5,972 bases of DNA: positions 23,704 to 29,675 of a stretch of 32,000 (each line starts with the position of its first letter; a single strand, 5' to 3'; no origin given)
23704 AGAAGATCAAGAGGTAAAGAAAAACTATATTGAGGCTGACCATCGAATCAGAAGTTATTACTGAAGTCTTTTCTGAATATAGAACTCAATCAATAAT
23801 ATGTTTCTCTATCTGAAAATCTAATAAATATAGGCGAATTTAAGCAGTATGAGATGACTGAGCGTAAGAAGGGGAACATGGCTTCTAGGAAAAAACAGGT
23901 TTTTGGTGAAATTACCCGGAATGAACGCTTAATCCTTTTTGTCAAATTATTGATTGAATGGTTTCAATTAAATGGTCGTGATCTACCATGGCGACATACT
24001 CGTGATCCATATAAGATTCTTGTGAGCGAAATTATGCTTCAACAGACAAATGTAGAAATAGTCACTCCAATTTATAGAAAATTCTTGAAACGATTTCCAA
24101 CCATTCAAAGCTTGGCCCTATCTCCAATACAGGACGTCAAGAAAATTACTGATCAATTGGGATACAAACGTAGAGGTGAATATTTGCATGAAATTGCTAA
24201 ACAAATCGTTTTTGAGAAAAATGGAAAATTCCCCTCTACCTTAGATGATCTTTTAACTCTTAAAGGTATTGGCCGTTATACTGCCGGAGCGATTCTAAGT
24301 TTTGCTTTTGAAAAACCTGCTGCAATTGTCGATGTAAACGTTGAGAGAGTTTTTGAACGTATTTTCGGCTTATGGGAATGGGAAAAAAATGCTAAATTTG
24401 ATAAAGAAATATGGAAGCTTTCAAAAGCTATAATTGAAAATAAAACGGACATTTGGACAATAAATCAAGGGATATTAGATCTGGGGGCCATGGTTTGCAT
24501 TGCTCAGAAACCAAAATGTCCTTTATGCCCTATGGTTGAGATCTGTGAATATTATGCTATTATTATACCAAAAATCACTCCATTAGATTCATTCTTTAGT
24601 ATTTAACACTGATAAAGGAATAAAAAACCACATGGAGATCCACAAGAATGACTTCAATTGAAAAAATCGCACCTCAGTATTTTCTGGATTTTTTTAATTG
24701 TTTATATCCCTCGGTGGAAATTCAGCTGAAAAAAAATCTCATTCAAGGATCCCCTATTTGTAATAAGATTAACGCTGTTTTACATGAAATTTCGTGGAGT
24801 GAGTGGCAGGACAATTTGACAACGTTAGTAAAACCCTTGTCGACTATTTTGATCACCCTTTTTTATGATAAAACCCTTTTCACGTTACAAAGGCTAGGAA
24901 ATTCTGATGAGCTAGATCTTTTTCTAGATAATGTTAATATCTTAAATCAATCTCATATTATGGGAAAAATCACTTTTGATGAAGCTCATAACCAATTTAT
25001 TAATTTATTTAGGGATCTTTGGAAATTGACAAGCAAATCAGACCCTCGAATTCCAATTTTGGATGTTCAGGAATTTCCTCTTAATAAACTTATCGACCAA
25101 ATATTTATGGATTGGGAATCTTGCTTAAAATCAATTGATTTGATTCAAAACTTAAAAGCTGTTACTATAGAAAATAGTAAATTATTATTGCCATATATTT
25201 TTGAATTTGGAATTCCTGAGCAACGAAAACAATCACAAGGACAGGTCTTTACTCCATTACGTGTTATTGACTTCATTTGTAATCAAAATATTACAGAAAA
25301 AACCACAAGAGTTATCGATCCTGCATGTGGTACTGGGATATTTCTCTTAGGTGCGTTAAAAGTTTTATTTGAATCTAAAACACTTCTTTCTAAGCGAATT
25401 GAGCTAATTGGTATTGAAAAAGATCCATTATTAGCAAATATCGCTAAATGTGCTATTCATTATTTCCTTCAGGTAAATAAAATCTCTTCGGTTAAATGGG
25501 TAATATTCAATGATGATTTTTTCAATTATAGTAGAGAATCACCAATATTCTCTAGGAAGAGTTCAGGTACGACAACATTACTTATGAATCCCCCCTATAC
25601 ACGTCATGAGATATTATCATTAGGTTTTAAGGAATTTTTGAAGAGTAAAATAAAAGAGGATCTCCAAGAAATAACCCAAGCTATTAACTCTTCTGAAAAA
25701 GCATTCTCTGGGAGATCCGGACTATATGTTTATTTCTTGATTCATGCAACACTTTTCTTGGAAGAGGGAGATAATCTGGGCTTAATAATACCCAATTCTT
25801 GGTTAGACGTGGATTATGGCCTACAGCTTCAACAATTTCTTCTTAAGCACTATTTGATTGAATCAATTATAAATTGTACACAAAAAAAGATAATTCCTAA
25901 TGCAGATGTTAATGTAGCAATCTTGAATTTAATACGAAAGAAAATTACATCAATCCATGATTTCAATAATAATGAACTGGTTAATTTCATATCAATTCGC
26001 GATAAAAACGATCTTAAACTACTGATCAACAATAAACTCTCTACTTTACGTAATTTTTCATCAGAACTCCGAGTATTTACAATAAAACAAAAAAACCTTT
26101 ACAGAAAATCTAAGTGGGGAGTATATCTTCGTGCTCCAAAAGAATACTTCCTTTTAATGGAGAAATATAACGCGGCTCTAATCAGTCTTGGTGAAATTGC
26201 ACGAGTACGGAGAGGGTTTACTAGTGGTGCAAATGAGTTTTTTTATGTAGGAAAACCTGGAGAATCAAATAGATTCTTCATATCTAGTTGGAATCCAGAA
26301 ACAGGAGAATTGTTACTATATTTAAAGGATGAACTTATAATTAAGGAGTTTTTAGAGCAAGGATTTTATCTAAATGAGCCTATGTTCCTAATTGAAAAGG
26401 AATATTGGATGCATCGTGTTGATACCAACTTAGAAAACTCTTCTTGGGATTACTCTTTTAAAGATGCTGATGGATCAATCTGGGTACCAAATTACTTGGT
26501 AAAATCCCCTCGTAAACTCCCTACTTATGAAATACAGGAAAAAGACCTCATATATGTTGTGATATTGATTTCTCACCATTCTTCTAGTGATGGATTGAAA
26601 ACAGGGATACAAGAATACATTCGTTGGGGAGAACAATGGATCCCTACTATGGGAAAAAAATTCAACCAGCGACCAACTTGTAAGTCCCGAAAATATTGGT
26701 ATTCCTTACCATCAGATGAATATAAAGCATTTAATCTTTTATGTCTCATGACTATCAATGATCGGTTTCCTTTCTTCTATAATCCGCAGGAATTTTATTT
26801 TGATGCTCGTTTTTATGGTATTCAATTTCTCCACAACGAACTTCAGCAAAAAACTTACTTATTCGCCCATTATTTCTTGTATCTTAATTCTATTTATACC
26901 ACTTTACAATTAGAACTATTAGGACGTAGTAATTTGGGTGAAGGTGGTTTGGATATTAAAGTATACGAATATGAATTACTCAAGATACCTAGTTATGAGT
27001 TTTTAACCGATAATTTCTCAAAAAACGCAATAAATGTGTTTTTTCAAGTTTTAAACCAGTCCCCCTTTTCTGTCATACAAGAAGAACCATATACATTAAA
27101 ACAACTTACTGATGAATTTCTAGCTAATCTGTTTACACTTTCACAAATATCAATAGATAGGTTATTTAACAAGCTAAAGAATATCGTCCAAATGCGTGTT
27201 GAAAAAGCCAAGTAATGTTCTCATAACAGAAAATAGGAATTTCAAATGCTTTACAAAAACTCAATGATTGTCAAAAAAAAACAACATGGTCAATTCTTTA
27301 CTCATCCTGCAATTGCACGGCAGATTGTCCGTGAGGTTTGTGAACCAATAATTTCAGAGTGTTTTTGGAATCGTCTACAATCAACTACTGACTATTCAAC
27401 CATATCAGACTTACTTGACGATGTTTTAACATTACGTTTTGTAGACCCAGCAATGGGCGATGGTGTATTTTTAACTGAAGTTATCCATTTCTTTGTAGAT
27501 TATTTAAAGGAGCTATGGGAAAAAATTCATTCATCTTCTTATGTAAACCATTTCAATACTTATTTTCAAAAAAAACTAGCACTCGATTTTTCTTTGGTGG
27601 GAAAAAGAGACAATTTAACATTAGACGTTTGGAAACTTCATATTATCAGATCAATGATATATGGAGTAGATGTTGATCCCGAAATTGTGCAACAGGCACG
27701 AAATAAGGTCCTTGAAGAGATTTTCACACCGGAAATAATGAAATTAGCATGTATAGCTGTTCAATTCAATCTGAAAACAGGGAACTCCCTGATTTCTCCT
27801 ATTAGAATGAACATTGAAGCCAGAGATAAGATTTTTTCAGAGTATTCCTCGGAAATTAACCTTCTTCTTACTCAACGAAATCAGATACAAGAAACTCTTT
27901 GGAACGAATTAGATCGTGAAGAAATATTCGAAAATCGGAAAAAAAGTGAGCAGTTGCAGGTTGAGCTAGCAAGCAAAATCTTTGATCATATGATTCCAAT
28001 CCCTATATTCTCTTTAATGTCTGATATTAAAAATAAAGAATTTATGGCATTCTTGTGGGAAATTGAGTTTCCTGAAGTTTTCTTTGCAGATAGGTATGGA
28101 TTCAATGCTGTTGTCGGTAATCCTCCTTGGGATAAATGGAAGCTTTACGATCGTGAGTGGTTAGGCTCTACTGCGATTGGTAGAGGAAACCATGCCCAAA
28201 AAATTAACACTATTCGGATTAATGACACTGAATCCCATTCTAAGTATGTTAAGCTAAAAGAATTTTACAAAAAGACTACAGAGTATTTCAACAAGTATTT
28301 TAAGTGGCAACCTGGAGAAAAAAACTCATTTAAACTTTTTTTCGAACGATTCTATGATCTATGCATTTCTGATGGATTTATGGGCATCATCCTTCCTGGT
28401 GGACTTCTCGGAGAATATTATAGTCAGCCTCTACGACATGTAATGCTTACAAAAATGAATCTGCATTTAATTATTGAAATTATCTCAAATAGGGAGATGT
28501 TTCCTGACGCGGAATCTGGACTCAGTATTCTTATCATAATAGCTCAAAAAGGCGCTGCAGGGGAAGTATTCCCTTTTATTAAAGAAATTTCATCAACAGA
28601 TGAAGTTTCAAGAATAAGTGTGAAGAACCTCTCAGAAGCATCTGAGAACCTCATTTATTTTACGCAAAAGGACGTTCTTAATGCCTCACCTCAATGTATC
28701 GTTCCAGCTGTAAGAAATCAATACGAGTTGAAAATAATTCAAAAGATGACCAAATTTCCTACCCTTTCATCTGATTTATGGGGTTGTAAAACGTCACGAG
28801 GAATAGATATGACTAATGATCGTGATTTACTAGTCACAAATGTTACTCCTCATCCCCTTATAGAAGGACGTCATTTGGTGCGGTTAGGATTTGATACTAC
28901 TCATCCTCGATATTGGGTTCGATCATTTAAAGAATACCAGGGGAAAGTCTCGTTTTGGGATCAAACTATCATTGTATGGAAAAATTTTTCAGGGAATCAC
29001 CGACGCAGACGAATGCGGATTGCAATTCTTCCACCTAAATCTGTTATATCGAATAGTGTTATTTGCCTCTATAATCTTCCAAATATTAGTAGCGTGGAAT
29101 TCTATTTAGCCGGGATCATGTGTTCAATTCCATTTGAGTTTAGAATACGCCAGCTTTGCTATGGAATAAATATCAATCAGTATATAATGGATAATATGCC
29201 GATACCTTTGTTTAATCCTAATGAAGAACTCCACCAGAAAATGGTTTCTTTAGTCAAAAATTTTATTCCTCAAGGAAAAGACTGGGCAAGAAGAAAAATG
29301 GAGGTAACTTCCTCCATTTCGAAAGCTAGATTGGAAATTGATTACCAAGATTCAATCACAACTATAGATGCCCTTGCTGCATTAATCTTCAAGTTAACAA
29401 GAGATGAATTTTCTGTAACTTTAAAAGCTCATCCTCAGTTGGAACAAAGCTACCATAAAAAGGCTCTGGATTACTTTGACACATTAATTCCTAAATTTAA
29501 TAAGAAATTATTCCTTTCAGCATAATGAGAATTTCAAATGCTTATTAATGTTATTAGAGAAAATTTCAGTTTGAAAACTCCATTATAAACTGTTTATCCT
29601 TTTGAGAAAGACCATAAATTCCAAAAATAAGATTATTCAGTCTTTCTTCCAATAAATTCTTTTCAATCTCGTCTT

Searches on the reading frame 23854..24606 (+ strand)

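Call 5: search_protein_families(library=pfam, proteins=[window:23854-24606:+])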
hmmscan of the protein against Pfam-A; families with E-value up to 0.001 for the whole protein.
window:23854-24606:+ (250 aa): 3 families
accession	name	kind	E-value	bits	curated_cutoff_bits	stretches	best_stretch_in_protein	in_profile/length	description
PF00730.31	HhH-GPD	-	6.1e-22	78.5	26.2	1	57-190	1-106/108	HhH-GPD superfamily base excision DNA repair protein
PF00633.29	HHH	-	1.5e-08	34.5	24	1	123-150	3-30/30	Helix-hairpin-helix motif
PF14520.12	HHH_5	-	0.00082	20.3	27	0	131-166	2-37/57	Helix-hairpin-helix domain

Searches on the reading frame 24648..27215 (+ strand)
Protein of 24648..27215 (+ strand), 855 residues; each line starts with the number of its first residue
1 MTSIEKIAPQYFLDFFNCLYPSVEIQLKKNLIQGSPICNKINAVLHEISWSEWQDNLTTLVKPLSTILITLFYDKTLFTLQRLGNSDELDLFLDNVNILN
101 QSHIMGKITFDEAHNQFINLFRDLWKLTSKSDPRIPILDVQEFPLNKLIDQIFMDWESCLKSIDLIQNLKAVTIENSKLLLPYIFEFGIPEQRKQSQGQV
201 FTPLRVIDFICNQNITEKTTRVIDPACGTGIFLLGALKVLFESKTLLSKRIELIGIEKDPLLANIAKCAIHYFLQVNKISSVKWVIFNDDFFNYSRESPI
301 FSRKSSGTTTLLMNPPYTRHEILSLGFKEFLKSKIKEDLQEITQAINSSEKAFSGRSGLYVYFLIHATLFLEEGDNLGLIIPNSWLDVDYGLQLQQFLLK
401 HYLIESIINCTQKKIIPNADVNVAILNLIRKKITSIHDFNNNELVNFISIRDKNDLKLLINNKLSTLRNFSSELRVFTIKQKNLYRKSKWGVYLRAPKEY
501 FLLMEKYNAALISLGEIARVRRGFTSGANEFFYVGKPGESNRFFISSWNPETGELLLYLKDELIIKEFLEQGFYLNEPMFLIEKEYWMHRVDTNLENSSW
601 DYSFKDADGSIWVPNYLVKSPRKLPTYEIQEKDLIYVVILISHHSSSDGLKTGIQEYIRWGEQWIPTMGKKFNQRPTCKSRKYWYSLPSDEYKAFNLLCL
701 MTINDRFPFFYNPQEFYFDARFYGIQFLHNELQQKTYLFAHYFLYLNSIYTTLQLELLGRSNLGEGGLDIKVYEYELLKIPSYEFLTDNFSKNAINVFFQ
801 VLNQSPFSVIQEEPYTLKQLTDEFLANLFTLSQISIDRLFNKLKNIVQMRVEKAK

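Call 5: search_protein_families(library=pfam, proteins=[window:24648-27215:+])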
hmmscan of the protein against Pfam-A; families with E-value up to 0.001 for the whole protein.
window:24648-27215:+ (855 aa): 2 families
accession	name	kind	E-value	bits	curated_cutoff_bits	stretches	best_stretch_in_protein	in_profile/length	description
PF02384.22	N6_Mtase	-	3.7e-15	56.5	20.4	1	191-465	19-261/311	N-6 DNA Methylase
PF07669.17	Eco57I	-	2.6e-11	44.3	25.3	1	303-414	70-169/171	Eco57I restriction-modification methylase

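Call 30: search_protein_families(library=ncbifam, proteins=[window:24648-27215:+], max_evalue=0.01)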
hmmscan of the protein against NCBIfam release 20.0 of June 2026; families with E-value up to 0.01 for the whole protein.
window:24648-27215:+ (855 aa): 5 families
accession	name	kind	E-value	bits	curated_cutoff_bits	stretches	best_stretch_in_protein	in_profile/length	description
TIGR02987.1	met_A_Alw26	exception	1.2e-14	53.9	353.5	1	196-469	2-286/523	Alw26I/Eco31I/Esp3I family type II restriction adenine-specific DNA-methyltransferase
NF047738.1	antiphage_MADS2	equivalog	1e-09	37.3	720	1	194-243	307-356/654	methylation-associated defense system DNA methyltransferase MAD2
TIGR00497.1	hsdM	equivalog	8.9e-05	21.4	242.75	1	195-320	197-319/515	type I restriction-modification system subunit M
NF033452.1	BREX_1_MTaseX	exception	0.0015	16.4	500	0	355-532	538-707/1210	BREX-1 system adenine-specific DNA-methyltransferase PglX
NF033451.1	BREX_2_MTaseX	equivalog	0.0015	16.3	400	1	218-242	223-247/1185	BREX-2 system adenine-specific DNA-methyltransferase PglX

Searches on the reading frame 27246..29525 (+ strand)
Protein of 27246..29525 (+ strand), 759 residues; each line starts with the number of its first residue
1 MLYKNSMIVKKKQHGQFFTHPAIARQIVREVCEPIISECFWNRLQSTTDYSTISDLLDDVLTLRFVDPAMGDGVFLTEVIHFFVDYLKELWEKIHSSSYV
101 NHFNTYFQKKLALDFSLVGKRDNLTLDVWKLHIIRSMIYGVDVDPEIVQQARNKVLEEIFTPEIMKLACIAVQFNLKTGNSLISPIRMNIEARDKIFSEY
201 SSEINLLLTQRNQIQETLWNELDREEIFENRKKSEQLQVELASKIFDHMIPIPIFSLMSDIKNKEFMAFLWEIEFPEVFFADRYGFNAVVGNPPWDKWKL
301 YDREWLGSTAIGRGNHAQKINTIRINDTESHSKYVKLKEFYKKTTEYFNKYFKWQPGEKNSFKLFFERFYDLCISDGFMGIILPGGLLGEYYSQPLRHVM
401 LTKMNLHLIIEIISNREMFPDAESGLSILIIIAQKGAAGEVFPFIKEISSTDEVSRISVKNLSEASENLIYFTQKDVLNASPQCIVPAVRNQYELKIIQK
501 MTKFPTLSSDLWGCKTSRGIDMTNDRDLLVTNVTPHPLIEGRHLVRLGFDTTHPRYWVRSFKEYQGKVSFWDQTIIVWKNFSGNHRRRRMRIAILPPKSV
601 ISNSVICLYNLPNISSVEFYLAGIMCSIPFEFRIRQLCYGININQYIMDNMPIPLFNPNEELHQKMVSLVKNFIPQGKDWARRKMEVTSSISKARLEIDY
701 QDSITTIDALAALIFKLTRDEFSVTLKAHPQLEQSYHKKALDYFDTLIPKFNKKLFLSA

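Call 5: search_protein_families(library=pfam, proteins=[window:27246-29525:+])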
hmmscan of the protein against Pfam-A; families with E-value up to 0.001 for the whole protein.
window:27246-29525:+ (759 aa): 1 family
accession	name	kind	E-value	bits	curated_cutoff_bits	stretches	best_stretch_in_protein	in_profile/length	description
PF07669.17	Eco57I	-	2.8e-16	60.5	25.3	2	137-298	2-87/171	Eco57I restriction-modification methylase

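Call 19: find_encoding_contigs(protein=window:27246-29525:+, flank=4000, max_places=10)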
Protein window:27246-29525:+ (759 aa): 10 contigs read that carry it; 3 places shown.
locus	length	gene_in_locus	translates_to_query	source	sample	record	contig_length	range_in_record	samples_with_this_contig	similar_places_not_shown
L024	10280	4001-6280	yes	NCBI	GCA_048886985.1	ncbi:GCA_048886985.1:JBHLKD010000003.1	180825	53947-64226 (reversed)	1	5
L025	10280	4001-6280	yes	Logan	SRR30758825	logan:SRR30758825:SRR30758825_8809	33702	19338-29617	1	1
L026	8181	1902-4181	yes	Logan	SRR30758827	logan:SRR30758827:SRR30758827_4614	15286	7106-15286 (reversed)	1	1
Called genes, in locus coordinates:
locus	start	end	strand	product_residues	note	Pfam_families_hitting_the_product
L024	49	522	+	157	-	PF00515:TPR_1 (faint)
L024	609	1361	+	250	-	PF00730:HhH-GPD, PF00633:HHH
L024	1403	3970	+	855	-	PF02384:N6_Mtase, PF07669:Eco57I, PF22837:M_Eco57I_C (weak)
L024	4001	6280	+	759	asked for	PF07669:Eco57I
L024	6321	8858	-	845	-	PF20473:MmeI_Mtase (weak), PF07669:Eco57I, PF02384:N6_Mtase (weak), PF12950:TaqI_C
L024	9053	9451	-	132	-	-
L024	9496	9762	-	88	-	-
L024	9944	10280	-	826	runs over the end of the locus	PF02384:N6_Mtase, PF20473:MmeI_Mtase, PF07669:Eco57I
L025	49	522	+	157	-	PF00515:TPR_1 (faint)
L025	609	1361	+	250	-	PF00730:HhH-GPD, PF00633:HHH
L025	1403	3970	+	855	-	PF02384:N6_Mtase, PF07669:Eco57I, PF22837:M_Eco57I_C (weak)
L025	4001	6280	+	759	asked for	PF07669:Eco57I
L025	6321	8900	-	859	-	PF20473:MmeI_Mtase (weak), PF07669:Eco57I, PF02384:N6_Mtase (weak), PF12950:TaqI_C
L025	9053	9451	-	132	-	-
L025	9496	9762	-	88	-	-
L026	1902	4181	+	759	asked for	PF07669:Eco57I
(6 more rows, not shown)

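Call 20: find_related_loci(query=window:27246-29525:+, collection=metagenome_contigs, flank=3500)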
Query window:27246-29525:+ (759 aa) in metagenome_contigs; peptide patterns used: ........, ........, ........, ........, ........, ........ (x = any residue, [..] = any of these).
127 stretches matched a pattern; 1 encode a relative of the query (tblastn E <= 1e-3); 1 distinct loci.
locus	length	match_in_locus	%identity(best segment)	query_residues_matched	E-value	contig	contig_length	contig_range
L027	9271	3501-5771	74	1-754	0e+0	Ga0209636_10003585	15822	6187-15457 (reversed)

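Call 25: search_protein_families(library=pfam, proteins=[L024:6321-8900:-, L024:9053-9451:-, L024:9496-9762:-, L024:49-522:+], max_evalue=0.01)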
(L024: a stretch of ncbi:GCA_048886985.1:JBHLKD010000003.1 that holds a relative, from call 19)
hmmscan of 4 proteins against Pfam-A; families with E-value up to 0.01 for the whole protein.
L024:6321-8900:- (859 aa): 4 families
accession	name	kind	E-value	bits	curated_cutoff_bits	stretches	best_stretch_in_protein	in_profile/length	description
PF07669.17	Eco57I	-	3.1e-25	89.7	25.3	1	242-534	2-171/171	Eco57I restriction-modification methylase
PF02384.22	N6_Mtase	-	3.1e-10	40.3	20.4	1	436-566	123-251/311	N-6 DNA Methylase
PF12950.13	TaqI_C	-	1.7e-08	35.2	26.5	1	648-800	3-118/118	TaqI-like C-terminal specificity domain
PF20473.4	MmeI_Mtase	-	2.2e-07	30.8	27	1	192-266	15-88/259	MmeI, DNA-methyltransferase domain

L024:9053-9451:- (132 aa): 0 families

L024:9496-9762:- (88 aa): 0 families

L024:49-522:+ (157 aa): 7 families
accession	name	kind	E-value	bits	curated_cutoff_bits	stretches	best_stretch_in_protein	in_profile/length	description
PF00515.34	TPR_1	-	2.7e-07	30.5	27.8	1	115-139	10-34/34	Tetratricopeptide repeat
PF14559.12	TPR_19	-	4.4e-05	24.2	25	1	84-142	3-61/68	Tetratricopeptide repeat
PF07719.23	TPR_2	-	8.2e-05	22.9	27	0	114-139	9-34/34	Tetratricopeptide repeat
PF23914.1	TPR_CcmH_CycH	-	0.0025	18.1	42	1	84-149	28-93/158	Cytochrome c-type biogenesis protein H TPR domain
PF10122.14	Zn_ribbon_Com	-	0.004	17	22.9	1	28-58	5-32/52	Mu-like prophage protein Com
PF14447.12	Prok-RING_4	-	0.0043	17.4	27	1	14-60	1-40/46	Prokaryotic RING finger family 4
PF05458.17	Siva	-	0.0079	16.4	26.2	0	14-58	112-153/173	Cd27 binding protein (Siva)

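Call 30: search_protein_families(library=ncbifam, proteins=[window:27246-29525:+, L024:6321-8900:-], max_evalue=0.01)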
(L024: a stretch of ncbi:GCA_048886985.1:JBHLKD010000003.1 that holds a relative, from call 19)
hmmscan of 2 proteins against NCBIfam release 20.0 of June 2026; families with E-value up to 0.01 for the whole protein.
window:27246-29525:+ (759 aa): 2 families
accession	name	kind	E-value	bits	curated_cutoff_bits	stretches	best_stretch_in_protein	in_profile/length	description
TIGR02987.1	met_A_Alw26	exception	1.6e-39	136.1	353.5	2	264-745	112-521/523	Alw26I/Eco31I/Esp3I family type II restriction adenine-specific DNA-methyltransferase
NF047738.1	antiphage_MADS2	equivalog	4e-06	25.4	720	1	323-411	456-543/654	methylation-associated defense system DNA methyltransferase MAD2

L024:6321-8900:- (859 aa): 5 families
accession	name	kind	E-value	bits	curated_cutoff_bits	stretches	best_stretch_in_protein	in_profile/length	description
NF033452.1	BREX_1_MTaseX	exception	8.4e-23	80.2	500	1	184-566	299-634/1210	BREX-1 system adenine-specific DNA-methyltransferase PglX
NF033455.1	BREX_6_MTaseX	exception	2.6e-13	48.4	900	1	191-262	323-398/1319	BREX-6 system adenine-specific DNA-methyltransferase PglX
NF033451.1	BREX_2_MTaseX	equivalog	1e-11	43.3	400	2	196-300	223-327/1185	BREX-2 system adenine-specific DNA-methyltransferase PglX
NF033454.1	BREX_5_MTaseX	exception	1.7e-08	32.6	900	1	196-262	301-366/1404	BREX-5 system adenine-specific DNA-methyltransferase PglX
NF047738.1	antiphage_MADS2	equivalog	2.6e-05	22.7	720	0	433-550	437-568/654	methylation-associated defense system DNA methyltransferase MAD2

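Call 31: search_solved_structures(query=window:27246-29525:+, max_evalue=0.01)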
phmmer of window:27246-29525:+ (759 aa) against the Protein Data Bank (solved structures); distinct sequences matched with E-value up to 0.01: 0.
